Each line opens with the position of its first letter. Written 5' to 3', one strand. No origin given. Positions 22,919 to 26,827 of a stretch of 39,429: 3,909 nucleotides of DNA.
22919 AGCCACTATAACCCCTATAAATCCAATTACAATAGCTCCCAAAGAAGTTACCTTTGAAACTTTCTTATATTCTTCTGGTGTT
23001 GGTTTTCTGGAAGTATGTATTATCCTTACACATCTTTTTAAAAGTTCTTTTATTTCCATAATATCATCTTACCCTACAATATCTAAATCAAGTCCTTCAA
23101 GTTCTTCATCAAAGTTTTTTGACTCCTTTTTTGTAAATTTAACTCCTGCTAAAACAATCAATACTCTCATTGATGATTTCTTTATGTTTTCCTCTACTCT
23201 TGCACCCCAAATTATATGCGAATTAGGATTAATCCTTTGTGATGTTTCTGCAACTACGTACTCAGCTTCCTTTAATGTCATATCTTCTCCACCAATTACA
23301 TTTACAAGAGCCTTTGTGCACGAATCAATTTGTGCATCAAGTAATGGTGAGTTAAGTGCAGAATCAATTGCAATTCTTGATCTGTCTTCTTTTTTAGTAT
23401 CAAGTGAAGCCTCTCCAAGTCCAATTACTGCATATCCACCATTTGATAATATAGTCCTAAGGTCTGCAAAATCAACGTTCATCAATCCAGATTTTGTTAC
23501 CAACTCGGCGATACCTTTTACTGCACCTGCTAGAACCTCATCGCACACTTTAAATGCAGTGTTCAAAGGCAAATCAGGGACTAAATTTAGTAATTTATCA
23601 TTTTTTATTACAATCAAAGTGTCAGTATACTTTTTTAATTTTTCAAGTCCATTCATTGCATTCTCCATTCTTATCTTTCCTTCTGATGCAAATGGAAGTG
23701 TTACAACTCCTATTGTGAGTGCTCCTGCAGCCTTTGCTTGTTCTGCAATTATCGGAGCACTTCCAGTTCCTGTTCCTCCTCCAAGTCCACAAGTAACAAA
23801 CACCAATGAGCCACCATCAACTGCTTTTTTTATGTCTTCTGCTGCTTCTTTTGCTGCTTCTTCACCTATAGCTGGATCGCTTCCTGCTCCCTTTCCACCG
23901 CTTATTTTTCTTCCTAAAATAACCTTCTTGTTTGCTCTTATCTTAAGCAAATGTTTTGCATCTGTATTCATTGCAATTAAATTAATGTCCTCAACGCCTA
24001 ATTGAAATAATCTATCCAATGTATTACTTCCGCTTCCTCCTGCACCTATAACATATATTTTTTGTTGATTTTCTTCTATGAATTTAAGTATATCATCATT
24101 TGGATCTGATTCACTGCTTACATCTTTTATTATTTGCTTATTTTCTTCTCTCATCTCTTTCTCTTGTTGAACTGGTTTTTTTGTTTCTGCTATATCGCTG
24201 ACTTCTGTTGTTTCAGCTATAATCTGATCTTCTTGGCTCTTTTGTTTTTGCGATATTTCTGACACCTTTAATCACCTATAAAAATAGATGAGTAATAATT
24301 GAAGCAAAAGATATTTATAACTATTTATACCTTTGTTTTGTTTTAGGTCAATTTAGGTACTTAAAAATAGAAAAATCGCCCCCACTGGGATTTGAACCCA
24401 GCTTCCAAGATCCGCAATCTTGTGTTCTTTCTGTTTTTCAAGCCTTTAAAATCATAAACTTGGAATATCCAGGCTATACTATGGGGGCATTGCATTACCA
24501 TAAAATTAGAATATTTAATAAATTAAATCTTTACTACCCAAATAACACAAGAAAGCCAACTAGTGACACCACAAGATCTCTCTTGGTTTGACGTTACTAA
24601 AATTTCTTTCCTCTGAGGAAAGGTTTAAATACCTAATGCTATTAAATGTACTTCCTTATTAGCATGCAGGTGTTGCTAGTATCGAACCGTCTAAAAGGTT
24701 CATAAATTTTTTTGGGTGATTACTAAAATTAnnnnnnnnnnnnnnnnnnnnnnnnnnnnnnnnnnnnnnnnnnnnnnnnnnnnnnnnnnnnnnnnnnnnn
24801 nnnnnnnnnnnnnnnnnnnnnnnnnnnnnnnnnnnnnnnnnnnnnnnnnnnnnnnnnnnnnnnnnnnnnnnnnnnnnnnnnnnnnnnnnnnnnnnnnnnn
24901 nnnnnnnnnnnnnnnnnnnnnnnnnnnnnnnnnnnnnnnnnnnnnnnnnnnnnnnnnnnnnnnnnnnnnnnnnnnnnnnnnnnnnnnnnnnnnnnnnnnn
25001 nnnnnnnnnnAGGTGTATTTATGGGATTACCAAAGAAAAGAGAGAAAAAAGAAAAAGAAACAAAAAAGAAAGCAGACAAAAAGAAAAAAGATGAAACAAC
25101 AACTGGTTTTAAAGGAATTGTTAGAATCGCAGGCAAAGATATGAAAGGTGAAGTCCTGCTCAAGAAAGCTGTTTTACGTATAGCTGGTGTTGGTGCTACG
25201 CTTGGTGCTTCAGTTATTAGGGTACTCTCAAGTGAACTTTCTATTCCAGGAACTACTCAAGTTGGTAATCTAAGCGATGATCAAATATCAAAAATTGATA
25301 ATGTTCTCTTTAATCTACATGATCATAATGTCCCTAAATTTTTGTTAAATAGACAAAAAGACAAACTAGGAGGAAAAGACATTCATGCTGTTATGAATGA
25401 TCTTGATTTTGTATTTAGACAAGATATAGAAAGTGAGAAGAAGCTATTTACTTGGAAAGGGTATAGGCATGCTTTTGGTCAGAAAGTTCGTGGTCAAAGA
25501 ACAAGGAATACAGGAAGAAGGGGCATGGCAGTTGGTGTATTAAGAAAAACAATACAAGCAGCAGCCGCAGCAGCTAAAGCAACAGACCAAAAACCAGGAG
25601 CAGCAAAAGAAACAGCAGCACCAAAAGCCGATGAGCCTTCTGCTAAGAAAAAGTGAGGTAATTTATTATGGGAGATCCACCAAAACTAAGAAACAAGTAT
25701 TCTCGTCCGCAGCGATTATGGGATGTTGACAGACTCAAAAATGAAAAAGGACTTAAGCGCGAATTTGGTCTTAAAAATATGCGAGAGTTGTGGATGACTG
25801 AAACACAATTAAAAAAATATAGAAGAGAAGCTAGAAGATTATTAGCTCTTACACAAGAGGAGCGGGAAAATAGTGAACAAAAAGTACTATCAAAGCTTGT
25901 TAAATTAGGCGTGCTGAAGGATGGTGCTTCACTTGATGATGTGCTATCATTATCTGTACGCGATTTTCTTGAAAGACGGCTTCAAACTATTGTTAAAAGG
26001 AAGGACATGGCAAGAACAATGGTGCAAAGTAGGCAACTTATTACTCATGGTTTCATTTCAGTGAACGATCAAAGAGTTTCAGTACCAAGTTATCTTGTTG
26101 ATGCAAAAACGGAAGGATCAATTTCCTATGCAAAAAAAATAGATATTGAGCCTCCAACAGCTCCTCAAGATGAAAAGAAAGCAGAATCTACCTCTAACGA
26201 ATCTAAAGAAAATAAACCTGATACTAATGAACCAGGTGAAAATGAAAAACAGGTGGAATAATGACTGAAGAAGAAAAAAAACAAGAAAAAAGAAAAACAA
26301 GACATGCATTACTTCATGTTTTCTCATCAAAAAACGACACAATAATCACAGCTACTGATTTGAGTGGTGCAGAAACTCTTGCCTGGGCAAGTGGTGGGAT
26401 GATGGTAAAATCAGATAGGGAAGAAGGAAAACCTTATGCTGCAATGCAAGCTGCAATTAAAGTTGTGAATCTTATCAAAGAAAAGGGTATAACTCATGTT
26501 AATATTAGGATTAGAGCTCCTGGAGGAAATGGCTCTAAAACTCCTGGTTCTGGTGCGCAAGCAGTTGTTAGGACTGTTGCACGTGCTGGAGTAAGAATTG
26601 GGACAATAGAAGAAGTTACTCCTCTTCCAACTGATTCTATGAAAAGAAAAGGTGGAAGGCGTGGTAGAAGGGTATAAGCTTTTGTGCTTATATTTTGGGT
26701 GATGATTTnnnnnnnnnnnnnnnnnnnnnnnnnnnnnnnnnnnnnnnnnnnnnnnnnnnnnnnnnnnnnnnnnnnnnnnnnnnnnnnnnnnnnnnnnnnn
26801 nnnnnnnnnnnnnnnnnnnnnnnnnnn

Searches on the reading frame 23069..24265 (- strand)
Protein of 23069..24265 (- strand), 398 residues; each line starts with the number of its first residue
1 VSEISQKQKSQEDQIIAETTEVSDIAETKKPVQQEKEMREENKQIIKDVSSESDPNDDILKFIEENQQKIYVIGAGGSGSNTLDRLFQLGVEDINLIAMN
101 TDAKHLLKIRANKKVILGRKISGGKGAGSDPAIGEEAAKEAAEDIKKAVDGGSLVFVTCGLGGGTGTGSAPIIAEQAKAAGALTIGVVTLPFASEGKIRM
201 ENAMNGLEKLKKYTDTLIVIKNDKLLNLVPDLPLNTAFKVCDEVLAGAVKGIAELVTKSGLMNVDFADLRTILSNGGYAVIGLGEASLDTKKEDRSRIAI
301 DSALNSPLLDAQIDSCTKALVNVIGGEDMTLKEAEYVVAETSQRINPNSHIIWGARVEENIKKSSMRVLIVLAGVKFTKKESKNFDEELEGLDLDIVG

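Call 57: search_protein_families(library=pfam, proteins=[window:23069-24265:-], max_evalue=0.00001)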
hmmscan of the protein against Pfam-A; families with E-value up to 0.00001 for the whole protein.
window:23069-24265:- (398 aa): 2 families
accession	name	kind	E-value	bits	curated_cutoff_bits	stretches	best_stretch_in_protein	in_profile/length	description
PF00091.31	Tubulin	-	2.2e-44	152.4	33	1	69-229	1-189/190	Tubulin/FtsZ family, GTPase domain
PF12327.13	FtsZ_C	-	5.1e-23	81.6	27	1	277-376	1-95/95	FtsZ family, C-terminal domain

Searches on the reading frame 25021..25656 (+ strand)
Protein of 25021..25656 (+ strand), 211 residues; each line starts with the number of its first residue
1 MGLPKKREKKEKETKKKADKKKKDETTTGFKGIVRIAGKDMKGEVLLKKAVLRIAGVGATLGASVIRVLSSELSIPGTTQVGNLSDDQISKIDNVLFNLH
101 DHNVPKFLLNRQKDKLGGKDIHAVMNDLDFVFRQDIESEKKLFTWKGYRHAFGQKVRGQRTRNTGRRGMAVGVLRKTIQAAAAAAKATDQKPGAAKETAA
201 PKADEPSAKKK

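Call 57: search_protein_families(library=pfam, proteins=[window:25021-25656:+], max_evalue=0.00001)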
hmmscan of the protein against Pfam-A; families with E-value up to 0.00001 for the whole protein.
window:25021-25656:+ (211 aa): 1 family
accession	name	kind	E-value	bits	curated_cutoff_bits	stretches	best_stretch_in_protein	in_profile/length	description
PF00416.27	Ribosomal_S13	-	6.8e-29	101.3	31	1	35-167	1-128/128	Ribosomal protein S13/S18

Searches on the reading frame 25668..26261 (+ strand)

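Call 57: search_protein_families(library=pfam, proteins=[window:25668-26261:+], max_evalue=0.00001)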
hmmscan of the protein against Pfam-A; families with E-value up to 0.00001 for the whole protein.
window:25668-26261:+ (197 aa): 1 family
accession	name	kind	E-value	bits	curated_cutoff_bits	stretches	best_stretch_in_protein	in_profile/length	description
PF01479.30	S4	-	1.2e-10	41.4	22.8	1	103-147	1-45/48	S4 domain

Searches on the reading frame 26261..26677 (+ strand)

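Call 57: search_protein_families(library=pfam, proteins=[window:26261-26677:+], max_evalue=0.00001)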
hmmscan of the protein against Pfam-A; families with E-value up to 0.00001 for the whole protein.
window:26261-26677:+ (138 aa): 1 family
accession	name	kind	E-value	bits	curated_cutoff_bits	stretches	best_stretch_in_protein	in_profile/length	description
PF00411.24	Ribosomal_S11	-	6.3e-36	123.6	25.1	1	18-134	3-110/110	Ribosomal protein S11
